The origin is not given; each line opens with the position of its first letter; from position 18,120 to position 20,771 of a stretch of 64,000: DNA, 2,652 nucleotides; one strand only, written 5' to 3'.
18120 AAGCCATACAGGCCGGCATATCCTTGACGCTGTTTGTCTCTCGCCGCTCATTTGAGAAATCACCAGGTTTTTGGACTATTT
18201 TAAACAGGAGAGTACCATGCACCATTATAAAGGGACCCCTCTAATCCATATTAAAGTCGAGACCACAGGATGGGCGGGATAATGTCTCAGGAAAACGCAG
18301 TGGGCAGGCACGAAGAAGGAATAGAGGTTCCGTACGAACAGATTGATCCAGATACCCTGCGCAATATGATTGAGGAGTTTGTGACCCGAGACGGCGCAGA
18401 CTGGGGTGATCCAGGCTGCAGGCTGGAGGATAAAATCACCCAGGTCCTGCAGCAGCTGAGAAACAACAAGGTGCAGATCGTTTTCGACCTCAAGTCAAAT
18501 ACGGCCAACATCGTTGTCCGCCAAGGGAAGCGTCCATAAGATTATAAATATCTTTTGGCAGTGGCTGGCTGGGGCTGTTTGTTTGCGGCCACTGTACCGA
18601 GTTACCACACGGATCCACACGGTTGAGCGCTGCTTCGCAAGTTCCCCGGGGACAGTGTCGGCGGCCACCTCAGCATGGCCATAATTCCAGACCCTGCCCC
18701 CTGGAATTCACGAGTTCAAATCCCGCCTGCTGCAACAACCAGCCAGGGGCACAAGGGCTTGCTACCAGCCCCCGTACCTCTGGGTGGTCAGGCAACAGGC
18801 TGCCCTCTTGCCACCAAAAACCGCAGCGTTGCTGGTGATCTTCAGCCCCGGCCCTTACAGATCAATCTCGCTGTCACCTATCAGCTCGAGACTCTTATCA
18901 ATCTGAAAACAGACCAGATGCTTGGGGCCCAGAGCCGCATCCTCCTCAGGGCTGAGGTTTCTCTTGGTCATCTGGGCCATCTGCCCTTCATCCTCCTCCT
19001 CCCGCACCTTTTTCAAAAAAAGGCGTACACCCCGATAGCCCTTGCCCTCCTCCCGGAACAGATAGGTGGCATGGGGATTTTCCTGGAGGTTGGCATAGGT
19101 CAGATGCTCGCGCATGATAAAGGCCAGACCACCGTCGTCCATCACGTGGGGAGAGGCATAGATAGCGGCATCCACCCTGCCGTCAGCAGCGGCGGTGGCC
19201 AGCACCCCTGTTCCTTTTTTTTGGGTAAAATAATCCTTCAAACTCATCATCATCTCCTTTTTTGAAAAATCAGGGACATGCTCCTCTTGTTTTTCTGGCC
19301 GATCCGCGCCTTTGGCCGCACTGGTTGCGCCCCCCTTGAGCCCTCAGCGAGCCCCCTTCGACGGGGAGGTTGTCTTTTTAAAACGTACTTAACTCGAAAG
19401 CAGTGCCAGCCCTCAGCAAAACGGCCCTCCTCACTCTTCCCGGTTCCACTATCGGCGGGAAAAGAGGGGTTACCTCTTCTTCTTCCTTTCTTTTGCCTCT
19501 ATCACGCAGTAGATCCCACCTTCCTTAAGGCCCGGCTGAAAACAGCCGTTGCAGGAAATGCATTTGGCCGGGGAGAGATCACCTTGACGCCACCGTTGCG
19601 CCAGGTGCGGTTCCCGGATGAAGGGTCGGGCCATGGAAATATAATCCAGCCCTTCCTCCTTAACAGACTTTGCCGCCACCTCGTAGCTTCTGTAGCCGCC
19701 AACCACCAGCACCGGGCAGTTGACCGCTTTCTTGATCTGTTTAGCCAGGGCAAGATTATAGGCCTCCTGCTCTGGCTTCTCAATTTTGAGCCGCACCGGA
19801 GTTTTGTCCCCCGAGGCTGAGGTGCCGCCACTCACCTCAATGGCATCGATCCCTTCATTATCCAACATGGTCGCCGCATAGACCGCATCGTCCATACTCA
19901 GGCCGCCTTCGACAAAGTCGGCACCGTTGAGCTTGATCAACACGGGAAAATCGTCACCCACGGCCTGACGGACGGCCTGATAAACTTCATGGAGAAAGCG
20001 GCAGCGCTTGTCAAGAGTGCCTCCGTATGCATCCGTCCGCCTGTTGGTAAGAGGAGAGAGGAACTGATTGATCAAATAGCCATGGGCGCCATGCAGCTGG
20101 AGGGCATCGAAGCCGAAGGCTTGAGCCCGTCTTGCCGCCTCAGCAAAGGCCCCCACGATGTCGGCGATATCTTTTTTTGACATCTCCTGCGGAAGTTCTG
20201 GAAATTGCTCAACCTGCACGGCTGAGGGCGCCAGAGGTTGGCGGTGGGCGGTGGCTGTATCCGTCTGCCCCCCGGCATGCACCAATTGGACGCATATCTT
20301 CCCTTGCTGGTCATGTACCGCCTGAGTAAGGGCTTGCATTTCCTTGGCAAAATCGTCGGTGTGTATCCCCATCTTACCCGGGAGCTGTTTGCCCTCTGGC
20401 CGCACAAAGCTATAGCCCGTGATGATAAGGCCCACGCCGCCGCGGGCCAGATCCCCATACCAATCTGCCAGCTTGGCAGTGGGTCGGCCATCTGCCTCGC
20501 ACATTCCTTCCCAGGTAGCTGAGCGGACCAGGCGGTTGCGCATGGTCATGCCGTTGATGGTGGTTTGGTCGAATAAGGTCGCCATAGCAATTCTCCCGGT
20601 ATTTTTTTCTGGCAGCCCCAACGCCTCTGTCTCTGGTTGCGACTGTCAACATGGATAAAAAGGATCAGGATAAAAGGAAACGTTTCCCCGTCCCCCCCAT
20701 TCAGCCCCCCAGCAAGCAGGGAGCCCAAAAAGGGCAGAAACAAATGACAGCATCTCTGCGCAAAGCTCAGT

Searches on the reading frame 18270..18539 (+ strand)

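Call 42: search_protein_families(library=pfam, proteins=[window:18270-18539:+], max_evalue=0.0001)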
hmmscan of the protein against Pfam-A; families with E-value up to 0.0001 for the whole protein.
window:18270-18539:+ (89 aa): 1 family
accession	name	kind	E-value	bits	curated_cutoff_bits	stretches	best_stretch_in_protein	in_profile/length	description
PF06794.17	UPF0270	-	2.5e-25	88.8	25.6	1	20-84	3-67/69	Uncharacterised protein family (UPF0270)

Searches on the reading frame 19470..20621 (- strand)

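Call 45: search_protein_families(library=pfam, proteins=[window:19470-20621:-], max_evalue=0.0001)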
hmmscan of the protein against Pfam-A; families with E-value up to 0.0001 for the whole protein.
window:19470-20621:- (383 aa): 2 families
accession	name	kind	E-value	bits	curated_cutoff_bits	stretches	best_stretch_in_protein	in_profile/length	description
PF00724.26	Oxidored_FMN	-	7.9e-73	246.1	27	1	16-347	2-338/342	NADH:flavin oxidoreductase / NADH oxidase family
PF01207.24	Dus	-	1.2e-05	25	20.4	1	196-343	96-226/311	Dihydrouridine synthase (Dus)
